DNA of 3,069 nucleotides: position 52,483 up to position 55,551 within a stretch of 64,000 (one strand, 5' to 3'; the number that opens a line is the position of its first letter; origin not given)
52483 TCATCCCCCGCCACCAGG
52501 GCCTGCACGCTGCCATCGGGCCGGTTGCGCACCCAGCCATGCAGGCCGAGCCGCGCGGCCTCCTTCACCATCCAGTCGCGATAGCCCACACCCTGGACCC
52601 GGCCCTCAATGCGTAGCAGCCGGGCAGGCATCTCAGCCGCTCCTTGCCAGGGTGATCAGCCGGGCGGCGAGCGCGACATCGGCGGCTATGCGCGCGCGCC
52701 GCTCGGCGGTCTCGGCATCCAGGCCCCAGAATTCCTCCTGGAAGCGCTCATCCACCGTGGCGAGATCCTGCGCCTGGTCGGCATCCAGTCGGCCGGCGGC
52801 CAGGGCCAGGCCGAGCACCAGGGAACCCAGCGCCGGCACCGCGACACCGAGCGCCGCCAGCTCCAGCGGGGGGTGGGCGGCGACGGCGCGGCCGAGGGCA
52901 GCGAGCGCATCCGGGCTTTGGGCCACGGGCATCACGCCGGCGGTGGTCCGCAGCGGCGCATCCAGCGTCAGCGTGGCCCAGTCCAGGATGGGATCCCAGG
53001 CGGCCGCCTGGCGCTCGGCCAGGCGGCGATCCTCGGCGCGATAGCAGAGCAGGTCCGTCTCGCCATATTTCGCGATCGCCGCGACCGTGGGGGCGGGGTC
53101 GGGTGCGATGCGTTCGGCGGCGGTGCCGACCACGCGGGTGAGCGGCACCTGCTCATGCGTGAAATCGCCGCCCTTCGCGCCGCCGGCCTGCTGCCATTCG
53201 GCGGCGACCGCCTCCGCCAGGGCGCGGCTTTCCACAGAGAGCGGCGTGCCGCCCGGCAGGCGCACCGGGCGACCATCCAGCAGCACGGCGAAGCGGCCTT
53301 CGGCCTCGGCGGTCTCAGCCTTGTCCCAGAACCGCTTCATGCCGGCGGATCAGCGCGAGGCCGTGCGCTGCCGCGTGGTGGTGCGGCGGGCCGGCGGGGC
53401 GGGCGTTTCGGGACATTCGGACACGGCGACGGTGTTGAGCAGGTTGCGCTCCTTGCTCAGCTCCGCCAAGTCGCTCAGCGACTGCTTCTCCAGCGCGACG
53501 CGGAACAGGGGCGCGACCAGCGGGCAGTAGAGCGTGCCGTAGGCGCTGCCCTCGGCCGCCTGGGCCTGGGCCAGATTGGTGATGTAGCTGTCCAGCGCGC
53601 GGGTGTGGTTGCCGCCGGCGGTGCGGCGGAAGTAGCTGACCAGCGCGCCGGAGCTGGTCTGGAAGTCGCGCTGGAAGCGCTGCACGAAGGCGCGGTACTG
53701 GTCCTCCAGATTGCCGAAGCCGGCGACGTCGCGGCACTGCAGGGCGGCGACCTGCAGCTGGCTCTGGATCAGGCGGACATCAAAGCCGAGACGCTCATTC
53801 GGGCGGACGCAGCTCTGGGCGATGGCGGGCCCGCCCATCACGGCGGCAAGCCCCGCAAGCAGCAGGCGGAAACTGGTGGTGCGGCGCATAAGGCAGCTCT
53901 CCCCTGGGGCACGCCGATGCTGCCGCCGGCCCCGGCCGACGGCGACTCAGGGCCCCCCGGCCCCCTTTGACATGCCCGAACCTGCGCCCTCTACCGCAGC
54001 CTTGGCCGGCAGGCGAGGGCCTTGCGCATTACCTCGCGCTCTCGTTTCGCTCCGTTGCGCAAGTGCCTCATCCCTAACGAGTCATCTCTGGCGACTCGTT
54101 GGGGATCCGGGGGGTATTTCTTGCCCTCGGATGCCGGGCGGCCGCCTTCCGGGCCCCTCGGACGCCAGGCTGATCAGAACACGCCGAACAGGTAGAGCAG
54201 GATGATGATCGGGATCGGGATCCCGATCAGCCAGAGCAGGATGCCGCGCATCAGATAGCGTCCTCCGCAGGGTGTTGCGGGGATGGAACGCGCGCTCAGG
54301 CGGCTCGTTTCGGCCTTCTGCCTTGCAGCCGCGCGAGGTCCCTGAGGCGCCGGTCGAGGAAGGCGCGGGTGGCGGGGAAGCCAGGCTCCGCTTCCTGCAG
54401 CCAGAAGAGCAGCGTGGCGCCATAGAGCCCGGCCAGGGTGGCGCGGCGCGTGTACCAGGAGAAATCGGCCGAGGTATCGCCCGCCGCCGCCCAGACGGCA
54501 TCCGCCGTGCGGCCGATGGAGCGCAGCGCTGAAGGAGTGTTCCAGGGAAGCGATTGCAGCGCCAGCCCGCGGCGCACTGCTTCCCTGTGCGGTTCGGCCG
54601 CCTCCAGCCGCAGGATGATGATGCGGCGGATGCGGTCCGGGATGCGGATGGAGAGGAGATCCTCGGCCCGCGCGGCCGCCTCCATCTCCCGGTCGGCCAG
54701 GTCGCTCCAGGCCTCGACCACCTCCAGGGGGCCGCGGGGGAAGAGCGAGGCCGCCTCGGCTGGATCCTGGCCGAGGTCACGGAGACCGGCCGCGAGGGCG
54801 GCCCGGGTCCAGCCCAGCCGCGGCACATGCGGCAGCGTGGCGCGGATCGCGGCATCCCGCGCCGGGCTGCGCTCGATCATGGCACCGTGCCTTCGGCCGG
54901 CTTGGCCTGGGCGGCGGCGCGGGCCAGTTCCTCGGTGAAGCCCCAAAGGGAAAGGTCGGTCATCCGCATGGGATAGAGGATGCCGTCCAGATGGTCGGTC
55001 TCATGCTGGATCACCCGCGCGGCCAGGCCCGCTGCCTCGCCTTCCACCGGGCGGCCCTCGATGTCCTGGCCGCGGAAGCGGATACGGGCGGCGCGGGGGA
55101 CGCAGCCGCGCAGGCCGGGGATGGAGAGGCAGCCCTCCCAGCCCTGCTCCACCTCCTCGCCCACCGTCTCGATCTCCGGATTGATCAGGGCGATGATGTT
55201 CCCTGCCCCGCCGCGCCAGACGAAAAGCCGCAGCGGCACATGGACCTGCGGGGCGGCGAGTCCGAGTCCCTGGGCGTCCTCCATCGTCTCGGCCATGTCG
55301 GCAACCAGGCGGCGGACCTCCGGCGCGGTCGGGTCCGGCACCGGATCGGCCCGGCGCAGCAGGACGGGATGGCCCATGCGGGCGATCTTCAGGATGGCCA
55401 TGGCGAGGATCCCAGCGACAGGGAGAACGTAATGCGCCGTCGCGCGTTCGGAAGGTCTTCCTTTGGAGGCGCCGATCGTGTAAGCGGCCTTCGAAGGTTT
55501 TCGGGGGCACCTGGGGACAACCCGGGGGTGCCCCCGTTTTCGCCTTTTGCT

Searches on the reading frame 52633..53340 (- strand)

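Call 9: search_protein_families(library=pfam, proteins=[window:52633-53340:-], max_evalue=0.01)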
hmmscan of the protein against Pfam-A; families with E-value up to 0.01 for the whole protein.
window:52633-53340:- (235 aa): 1 family
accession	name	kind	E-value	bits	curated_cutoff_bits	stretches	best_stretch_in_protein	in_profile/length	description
PF07542.16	ATP12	-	1.5e-31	109.5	27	1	2-122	1-123/124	ATP12 chaperone protein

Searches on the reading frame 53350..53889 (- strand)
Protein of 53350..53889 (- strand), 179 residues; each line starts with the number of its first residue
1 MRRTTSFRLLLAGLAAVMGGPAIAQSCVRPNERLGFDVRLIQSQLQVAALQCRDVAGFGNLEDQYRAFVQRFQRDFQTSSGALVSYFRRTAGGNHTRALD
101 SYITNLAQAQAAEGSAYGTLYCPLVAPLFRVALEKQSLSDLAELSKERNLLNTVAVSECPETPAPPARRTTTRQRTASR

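Call 9: search_protein_families(library=pfam, proteins=[window:53350-53889:-], max_evalue=0.01)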
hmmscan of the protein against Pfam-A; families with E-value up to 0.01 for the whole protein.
window:53350-53889:- (179 aa): 0 families

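Call 19: find_homologous_proteins(query=window:53350-53889:-, max_evalue=1e-10)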
Query window:53350-53889:- (179 aa): 20 proteins with E <= 1e-10 among 770 candidates.
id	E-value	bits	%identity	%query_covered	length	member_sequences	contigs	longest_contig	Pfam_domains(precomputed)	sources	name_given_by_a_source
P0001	5.6e-110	383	100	100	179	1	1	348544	-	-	-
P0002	1.2e-79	284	76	99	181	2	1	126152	-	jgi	jgi:hypothetical protein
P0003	6.9e-70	252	74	87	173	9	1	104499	-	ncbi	-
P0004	2.2e-67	244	72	88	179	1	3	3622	-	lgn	-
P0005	1.3e-66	242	69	89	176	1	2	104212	-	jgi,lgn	-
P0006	2.7e-64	234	66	97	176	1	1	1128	-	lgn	-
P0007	1.1e-63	232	69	89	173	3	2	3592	-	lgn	-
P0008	2.2e-51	192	57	88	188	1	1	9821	-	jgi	jgi:hypothetical protein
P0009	1.9e-47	179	56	84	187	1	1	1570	-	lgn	-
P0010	1.9e-46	176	53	74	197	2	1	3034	-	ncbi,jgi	jgi:hypothetical protein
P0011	5.2e-46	175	54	81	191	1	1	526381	-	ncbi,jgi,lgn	jgi:hypothetical protein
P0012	2.4e-45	173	51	99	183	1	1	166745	-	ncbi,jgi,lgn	jgi:hypothetical protein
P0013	3.2e-45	172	54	97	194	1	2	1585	-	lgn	-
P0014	1.1e-44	171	55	85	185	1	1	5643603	-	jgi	jgi:hypothetical protein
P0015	3.3e-44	169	54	94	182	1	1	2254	-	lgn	-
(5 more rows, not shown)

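Call 20: find_encoding_contigs(protein=P0002, flank=2500, max_places=3)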
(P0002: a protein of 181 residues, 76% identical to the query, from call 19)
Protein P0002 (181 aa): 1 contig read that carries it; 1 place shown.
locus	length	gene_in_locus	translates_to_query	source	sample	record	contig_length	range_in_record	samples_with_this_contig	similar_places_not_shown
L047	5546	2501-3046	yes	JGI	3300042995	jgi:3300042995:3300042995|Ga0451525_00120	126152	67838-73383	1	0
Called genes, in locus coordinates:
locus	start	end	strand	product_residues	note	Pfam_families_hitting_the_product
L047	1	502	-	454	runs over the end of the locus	PF00990:GGDEF, PF00563:EAL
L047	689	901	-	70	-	PF01165:Ribosomal_S21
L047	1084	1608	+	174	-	PF01327:Pep_deformylase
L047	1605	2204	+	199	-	PF08511:COQ9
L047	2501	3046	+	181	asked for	-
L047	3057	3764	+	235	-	PF07542:ATP12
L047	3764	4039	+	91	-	PF00708:Acylphosphatase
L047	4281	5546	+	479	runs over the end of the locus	PF00270:DEAD, PF04851:ResIII (weak), PF00271:Helicase_C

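Call 21: find_encoding_contigs(protein=P0003, flank=2500, max_places=3)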
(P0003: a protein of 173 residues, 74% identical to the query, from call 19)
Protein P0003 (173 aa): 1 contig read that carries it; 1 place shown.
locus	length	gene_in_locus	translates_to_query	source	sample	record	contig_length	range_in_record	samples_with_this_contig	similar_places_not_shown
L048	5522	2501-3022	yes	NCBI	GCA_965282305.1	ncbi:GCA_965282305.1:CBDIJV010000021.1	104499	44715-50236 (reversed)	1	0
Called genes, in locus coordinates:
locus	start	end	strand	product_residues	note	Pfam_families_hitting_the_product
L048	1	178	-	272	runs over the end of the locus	PF05368:NmrA (faint)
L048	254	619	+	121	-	PF01638:HxlR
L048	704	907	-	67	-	PF01165:Ribosomal_S21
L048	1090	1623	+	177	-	PF01327:Pep_deformylase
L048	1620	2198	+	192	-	PF08511:COQ9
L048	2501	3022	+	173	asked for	-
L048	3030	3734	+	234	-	PF07542:ATP12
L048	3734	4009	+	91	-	PF00708:Acylphosphatase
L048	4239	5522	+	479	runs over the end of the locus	PF04851:ResIII (weak), PF00270:DEAD, PF00271:Helicase_C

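Call 22: find_encoding_contigs(protein=P0004, flank=2500, max_places=3)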
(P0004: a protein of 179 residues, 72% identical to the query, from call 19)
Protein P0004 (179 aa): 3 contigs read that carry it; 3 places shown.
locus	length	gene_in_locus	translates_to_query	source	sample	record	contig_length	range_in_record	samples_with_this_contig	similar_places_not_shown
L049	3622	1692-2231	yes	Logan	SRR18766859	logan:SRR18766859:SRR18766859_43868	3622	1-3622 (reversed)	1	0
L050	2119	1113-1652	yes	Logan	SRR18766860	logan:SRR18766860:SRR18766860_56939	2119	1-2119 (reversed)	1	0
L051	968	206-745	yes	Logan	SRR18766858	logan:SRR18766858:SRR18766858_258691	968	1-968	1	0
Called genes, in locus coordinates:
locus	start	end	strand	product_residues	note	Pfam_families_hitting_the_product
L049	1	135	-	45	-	?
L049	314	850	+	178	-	PF01327:Pep_deformylase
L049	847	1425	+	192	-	PF21392:COQ9_N (weak), PF08511:COQ9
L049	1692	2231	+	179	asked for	-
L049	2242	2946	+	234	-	PF07542:ATP12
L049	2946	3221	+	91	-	PF00708:Acylphosphatase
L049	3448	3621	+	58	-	?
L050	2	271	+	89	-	?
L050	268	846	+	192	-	PF21392:COQ9_N (weak), PF08511:COQ9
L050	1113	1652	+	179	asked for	-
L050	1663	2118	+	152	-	?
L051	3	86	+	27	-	?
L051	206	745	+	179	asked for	-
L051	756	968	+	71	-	?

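Call 23: find_encoding_contigs(protein=P0005, flank=2500, max_places=3)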
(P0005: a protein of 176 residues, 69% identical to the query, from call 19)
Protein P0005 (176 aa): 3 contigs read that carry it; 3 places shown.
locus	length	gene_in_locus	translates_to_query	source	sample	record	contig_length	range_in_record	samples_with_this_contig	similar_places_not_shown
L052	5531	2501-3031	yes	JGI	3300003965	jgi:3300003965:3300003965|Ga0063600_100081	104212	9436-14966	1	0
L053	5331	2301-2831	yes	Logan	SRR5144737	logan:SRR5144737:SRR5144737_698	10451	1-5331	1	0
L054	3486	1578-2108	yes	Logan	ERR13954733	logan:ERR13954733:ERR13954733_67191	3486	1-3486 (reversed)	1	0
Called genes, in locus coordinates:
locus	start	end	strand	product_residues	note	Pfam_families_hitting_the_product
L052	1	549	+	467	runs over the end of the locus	PF02233:PNTB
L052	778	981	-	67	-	PF01165:Ribosomal_S21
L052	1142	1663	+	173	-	PF01327:Pep_deformylase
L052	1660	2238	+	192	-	PF08511:COQ9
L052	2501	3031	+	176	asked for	-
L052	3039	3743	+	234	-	PF07542:ATP12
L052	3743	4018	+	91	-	PF00708:Acylphosphatase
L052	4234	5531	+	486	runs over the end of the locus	PF04851:ResIII (weak), PF00270:DEAD, PF00271:Helicase_C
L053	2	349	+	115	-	?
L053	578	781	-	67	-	PF01165:Ribosomal_S21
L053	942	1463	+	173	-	PF01327:Pep_deformylase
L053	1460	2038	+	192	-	PF08511:COQ9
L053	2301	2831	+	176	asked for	-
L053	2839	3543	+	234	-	PF07542:ATP12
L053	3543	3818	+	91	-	PF00708:Acylphosphatase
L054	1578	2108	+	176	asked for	-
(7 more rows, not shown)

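Call 39: search_protein_families(library=ncbifam, proteins=[window:53350-53889:-], max_evalue=1)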
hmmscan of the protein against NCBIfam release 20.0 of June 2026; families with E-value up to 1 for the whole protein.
window:53350-53889:- (179 aa): 0 families

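Call 50: find_encoding_contigs(protein=P0007, flank=1500, max_places=2)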
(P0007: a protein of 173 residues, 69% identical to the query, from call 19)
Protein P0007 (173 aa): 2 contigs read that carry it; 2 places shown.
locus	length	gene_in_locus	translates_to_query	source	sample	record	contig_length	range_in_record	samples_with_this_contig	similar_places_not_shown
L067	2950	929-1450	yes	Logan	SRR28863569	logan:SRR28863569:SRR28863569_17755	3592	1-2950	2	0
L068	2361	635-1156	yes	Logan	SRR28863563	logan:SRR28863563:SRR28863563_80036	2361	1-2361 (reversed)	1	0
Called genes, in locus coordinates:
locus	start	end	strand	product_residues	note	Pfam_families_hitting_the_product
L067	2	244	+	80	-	?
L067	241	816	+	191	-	PF08511:COQ9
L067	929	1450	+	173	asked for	-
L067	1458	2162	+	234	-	PF07542:ATP12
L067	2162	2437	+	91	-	PF00708:Acylphosphatase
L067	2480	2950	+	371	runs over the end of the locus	?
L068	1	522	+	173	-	?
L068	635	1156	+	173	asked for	-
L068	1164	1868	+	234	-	PF07542:ATP12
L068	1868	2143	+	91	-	PF00708:Acylphosphatase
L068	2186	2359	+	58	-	?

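Call 51: find_encoding_contigs(protein=P0006, flank=1500, max_places=2)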
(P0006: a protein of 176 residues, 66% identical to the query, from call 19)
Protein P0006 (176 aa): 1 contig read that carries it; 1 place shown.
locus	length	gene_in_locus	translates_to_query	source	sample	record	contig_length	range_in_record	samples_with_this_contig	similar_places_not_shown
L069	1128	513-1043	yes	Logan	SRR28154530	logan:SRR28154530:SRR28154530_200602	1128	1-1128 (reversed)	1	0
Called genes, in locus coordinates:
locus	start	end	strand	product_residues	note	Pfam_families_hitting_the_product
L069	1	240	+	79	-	?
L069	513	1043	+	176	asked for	-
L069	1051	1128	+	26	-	?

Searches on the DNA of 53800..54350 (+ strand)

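Call 6: search_rna_families(source=window, start=53800, end=54350, threshold=evalue, max_evalue=10, show_alignments=3)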
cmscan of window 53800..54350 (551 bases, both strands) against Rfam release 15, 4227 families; matches with E-value up to 10: 5.
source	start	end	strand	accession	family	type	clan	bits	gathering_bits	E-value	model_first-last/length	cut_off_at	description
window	54231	54346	+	RF01527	CrfA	Gene; sRNA;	-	18.4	38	0.53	1-136/136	no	Caulobacter sRNA CrfA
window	54202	54310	+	RF02144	rsmX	Gene;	CL00106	17.1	56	0.74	1-114/114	no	rsmX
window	54041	54156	+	RF02594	NsiR9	Gene; sRNA;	-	16.2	90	0.6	1-123/123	no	Nitrogen stress-induced RNA 9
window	54126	54230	-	RF01056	Magnesium-II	Cis-reg; riboswitch;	-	15.8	40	1.4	1-115/115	no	Magnesium riboswitch aptamer (Magnesium responsive RNA element)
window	54198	54222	+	RF01136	sR28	Gene; snRNA; snoRNA; CD-box;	-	12.4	39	1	1-55/55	no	Small nucleolar RNA sR28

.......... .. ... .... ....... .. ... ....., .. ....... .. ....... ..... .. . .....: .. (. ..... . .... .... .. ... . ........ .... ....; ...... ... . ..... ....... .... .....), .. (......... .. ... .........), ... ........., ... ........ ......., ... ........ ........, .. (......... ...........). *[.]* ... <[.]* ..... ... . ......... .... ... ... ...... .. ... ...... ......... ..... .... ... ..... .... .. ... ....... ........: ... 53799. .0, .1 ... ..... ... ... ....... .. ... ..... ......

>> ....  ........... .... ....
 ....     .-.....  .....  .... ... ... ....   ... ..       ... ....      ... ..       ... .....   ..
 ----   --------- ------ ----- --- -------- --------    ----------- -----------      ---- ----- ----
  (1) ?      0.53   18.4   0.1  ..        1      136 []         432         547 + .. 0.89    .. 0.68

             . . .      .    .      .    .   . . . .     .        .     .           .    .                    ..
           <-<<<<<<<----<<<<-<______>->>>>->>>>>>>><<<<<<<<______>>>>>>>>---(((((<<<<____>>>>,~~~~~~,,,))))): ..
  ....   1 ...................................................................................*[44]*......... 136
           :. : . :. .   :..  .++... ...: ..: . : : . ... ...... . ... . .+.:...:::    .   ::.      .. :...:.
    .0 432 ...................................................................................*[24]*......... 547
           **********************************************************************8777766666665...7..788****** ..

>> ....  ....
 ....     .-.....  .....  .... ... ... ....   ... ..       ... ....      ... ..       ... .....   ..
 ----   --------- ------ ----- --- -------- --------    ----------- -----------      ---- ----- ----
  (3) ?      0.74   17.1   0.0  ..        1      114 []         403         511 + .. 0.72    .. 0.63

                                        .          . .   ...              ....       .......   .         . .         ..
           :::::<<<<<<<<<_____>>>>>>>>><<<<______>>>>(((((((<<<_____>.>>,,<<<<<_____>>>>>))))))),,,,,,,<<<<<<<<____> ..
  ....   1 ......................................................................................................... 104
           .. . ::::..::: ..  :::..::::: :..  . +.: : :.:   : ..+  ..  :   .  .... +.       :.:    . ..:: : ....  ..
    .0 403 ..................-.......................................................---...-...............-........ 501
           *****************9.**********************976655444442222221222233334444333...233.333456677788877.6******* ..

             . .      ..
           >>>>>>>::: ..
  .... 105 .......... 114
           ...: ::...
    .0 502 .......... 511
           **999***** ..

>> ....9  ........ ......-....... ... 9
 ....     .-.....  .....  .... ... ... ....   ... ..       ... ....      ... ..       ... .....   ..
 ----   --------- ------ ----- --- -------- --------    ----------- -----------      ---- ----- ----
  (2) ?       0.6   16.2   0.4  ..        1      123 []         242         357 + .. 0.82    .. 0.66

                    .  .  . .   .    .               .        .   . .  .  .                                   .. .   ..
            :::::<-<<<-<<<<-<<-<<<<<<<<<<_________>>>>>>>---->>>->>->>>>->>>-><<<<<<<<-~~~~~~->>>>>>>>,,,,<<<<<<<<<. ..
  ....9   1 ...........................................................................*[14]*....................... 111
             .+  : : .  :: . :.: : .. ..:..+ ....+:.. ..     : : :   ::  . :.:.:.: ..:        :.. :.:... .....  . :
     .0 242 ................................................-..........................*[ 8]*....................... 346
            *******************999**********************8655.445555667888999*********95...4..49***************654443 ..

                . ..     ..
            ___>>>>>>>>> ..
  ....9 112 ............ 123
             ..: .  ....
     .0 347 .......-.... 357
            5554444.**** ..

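Call 28: search_dna_similar(query=window:53960-54175:+, collection=plasmids, mode=distant, max_evalue=0.01, max_rows=10)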
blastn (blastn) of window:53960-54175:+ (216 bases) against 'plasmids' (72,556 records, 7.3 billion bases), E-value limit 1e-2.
Records with a match: 1; places in all: 1; records where one place covers at least 80% of the query: 0.
Best place of each record, by identity: 80-90% 1.
By first word of the organism name: Streptomyces 1.
By predicted mobility (MOB-suite, as given by PLSDB): non-mobilizable 1.
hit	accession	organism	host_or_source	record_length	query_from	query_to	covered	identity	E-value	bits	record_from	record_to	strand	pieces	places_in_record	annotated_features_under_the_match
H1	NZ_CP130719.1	Streptomyces sp. NBC_01334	-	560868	164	207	20%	87.0%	1e-3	50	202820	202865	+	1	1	hypothetical protein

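Call 35: build_rna_model(alignment_id=A1, structure=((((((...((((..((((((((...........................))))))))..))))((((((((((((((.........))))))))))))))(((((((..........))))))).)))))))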
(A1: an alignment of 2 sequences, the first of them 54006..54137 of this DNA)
Model R1 built from alignment A1 (2 sequences, 132 columns); structure: as given.
model positions 132; base pairs 39; branch points 2; effective number of sequences 0.68; information 0.591 bits per position. Calibrated on 0.2 Mb of random sequence (short: E-values are rough).
structure used (alignment columns):
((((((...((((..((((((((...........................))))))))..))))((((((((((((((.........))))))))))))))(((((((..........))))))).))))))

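Call 57: search_dna_similar(query=window:54000-54175:+, collection=phages, mode=distant, max_evalue=0.01, max_rows=5)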
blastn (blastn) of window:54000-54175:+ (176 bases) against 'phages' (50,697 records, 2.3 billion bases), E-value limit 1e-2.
No match.

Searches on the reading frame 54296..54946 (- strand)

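Call 9: search_protein_families(library=pfam, proteins=[window:54296-54946:-], max_evalue=0.01)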
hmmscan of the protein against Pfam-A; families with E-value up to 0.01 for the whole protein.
window:54296-54946:- (216 aa): 2 families
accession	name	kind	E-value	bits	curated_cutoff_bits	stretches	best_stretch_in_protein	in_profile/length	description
PF08511.16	COQ9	-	1.2e-26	92.6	20.5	1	138-207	2-71/72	COQ9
PF21392.3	COQ9_N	-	0.00044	20.4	27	1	36-54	11-29/31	Ubiquinone biosynthesis protein COQ9, N-terminal domain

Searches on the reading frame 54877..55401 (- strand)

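Call 9: search_protein_families(library=pfam, proteins=[window:54877-55401:-], max_evalue=0.01)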
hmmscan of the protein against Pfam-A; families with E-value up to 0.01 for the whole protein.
window:54877-55401:- (174 aa): 1 family
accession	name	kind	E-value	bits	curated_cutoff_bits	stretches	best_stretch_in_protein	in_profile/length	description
PF01327.26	Pep_deformylase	-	6.9e-48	162.6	22.8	1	4-150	2-153/156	Polypeptide deformylase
